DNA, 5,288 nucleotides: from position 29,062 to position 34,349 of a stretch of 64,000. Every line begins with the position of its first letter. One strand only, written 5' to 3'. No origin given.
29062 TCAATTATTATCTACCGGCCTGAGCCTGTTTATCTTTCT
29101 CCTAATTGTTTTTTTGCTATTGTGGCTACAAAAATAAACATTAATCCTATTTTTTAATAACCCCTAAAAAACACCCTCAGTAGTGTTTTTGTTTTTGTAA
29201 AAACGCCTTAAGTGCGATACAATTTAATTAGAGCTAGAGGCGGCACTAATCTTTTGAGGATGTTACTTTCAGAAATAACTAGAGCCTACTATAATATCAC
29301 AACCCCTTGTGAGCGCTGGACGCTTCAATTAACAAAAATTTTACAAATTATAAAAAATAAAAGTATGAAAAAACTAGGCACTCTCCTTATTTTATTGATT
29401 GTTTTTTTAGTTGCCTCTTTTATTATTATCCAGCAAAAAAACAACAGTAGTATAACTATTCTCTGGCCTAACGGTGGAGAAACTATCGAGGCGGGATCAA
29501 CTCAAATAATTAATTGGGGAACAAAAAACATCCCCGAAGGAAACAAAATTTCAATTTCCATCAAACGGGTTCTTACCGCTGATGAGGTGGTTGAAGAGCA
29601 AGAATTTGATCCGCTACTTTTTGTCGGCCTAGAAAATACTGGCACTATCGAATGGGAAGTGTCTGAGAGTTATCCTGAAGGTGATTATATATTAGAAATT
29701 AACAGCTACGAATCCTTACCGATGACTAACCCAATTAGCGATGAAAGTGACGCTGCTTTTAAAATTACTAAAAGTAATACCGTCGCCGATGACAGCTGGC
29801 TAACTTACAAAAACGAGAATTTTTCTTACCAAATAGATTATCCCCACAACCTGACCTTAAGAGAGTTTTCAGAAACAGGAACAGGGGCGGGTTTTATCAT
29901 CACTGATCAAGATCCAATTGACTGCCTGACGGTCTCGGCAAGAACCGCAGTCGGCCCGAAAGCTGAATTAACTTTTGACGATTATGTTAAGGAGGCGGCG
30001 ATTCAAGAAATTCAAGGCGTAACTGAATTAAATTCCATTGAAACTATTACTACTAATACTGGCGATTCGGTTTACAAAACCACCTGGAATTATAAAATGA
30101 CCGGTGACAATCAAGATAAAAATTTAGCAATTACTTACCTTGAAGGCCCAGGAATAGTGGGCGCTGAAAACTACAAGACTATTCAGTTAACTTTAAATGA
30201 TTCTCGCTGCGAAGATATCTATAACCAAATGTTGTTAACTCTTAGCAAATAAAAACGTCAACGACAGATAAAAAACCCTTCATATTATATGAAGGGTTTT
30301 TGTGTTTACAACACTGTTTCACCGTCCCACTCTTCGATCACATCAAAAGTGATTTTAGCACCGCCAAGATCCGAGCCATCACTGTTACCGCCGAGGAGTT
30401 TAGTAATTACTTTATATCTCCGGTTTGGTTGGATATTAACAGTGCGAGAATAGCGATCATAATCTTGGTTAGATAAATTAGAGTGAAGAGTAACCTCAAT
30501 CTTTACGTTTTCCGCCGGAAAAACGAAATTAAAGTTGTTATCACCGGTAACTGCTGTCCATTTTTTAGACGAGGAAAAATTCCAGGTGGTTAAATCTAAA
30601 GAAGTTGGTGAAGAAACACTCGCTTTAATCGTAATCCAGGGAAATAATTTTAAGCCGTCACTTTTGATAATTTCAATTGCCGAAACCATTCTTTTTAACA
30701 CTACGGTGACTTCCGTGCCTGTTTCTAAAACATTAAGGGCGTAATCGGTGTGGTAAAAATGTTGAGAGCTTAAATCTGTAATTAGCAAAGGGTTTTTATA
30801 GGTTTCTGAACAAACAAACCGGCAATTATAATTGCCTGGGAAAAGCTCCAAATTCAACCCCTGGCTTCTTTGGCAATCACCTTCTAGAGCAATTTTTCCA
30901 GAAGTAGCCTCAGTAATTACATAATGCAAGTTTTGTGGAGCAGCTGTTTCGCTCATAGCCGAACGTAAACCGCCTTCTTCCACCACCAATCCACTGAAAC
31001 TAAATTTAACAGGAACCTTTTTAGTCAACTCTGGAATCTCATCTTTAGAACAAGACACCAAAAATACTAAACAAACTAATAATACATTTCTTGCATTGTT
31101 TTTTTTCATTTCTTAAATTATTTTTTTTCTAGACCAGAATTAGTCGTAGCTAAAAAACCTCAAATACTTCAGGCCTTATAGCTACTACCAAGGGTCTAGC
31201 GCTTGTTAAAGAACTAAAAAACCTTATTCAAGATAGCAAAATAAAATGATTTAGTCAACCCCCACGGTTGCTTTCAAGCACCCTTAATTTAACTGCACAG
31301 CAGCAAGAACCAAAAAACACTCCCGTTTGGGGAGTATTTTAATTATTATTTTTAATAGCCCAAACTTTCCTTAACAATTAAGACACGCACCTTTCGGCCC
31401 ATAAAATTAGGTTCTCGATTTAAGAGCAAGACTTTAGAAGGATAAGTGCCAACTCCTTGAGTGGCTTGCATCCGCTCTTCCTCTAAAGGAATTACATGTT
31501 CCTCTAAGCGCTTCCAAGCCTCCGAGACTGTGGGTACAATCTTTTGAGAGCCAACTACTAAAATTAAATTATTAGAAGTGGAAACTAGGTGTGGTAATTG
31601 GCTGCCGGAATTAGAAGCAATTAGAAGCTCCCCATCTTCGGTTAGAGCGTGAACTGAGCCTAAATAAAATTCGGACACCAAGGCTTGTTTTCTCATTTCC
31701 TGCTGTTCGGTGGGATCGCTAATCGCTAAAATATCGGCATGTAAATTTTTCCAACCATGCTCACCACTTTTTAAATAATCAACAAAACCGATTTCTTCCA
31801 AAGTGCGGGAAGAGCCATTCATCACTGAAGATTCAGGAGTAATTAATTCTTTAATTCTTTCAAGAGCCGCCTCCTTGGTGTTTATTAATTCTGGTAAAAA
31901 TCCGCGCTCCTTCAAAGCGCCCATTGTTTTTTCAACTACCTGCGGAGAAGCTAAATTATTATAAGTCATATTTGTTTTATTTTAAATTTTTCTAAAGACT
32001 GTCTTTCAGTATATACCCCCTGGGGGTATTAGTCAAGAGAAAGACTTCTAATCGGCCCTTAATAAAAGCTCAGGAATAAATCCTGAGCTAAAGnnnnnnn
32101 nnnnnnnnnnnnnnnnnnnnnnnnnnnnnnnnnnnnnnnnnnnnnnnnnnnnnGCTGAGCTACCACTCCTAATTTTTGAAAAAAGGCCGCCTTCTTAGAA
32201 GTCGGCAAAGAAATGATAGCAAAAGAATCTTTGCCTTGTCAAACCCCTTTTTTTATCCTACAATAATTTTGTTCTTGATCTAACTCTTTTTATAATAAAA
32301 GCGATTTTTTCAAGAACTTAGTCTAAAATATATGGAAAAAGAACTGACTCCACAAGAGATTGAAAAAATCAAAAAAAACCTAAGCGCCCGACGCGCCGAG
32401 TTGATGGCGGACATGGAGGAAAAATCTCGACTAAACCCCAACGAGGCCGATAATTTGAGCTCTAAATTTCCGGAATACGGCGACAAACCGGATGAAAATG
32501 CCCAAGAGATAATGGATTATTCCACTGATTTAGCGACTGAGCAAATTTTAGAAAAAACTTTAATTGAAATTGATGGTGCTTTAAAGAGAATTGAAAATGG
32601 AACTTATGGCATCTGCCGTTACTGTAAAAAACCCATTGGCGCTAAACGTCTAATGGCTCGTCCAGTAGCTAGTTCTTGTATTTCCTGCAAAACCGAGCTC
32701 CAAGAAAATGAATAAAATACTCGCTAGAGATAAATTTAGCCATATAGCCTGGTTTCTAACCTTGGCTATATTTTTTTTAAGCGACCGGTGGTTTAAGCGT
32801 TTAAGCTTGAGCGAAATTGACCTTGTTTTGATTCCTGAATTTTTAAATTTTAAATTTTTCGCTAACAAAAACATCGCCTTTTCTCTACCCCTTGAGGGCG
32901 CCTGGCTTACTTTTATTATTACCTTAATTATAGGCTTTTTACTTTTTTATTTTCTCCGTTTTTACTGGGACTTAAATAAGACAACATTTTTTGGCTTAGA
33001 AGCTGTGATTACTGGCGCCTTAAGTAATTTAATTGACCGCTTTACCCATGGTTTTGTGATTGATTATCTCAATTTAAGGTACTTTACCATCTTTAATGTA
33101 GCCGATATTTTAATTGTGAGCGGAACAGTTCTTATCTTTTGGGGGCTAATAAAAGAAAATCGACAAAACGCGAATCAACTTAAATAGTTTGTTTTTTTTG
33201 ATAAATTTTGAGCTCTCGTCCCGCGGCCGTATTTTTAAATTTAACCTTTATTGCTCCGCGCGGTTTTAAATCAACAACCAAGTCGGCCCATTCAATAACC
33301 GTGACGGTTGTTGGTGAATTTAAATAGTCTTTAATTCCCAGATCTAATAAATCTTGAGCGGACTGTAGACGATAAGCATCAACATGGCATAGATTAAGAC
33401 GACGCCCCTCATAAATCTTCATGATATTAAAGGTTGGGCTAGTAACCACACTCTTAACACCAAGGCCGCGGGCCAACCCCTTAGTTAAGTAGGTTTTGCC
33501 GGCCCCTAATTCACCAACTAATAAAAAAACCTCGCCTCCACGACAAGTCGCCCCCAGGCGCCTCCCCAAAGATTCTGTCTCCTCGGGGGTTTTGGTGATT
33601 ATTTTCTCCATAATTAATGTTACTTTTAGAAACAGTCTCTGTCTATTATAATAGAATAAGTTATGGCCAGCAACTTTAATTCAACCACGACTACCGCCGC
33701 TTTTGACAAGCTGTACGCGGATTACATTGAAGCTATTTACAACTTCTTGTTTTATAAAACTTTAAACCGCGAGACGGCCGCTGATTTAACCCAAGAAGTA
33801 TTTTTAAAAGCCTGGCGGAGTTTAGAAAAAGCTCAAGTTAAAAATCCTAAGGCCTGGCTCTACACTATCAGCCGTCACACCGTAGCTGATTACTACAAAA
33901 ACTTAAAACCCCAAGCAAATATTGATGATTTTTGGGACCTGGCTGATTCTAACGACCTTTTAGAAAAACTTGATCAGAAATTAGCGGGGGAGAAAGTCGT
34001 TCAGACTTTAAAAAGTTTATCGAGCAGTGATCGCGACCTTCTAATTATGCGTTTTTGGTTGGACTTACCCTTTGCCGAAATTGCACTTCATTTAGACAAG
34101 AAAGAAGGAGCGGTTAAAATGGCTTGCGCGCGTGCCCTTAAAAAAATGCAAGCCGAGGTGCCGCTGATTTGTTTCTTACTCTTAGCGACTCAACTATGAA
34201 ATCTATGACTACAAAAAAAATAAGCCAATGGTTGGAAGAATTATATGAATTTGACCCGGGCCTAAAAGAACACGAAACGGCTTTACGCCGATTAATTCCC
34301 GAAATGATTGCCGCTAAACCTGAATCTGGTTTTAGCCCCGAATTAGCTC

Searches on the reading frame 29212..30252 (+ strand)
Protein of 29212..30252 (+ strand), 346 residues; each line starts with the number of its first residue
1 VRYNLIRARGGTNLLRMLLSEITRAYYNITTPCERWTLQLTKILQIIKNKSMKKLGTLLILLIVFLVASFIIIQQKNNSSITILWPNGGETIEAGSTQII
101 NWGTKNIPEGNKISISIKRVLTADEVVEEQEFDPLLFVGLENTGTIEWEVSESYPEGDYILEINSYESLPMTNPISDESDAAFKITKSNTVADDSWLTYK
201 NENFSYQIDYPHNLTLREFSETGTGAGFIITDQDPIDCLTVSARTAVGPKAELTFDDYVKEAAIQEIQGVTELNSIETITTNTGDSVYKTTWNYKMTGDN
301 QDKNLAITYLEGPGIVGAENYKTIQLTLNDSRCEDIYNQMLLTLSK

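Call 50: search_protein_families(library=pfam, proteins=[window:29212-30252:+], max_evalue=0.01)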
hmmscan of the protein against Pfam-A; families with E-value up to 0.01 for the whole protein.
window:29212-30252:+ (346 aa): 1 family
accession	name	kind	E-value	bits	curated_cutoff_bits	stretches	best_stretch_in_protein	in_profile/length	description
PF10342.15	Kre9_KNH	-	0.0048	18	24.6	0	86-167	2-79/94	Kre9/KNH-like N-terminal Ig-like domain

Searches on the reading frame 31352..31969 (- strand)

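Call 50: search_protein_families(library=pfam, proteins=[window:31352-31969:-], max_evalue=0.01)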
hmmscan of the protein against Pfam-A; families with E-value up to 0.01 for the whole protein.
window:31352-31969:- (205 aa): 1 family
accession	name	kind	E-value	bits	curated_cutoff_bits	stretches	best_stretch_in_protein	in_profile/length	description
PF02589.21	LUD_dom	-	6.8e-28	98.1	22.6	1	12-170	1-154/189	LUD domain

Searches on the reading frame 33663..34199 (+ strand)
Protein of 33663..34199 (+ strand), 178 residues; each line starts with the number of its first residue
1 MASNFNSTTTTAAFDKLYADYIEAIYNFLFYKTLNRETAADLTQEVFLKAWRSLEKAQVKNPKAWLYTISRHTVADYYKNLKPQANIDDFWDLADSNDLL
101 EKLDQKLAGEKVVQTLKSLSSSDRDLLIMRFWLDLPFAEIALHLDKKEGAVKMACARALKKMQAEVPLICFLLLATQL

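Call 51: search_protein_families(library=pfam, proteins=[window:33663-34199:+], max_evalue=0.01)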
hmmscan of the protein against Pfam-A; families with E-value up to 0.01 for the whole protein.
window:33663-34199:+ (178 aa): 3 families
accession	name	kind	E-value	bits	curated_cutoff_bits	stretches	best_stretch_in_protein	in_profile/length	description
PF04542.20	Sigma70_r2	-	1.9e-13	50.4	24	1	17-80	1-67/71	Sigma-70 region 2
PF08281.18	Sigma70_r4_2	-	3.2e-10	39.9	25.7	1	111-162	3-54/54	Sigma-70, region 4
PF04545.22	Sigma70_r4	-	1.2e-07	31.5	24.1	1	116-163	2-49/50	Sigma-70, region 4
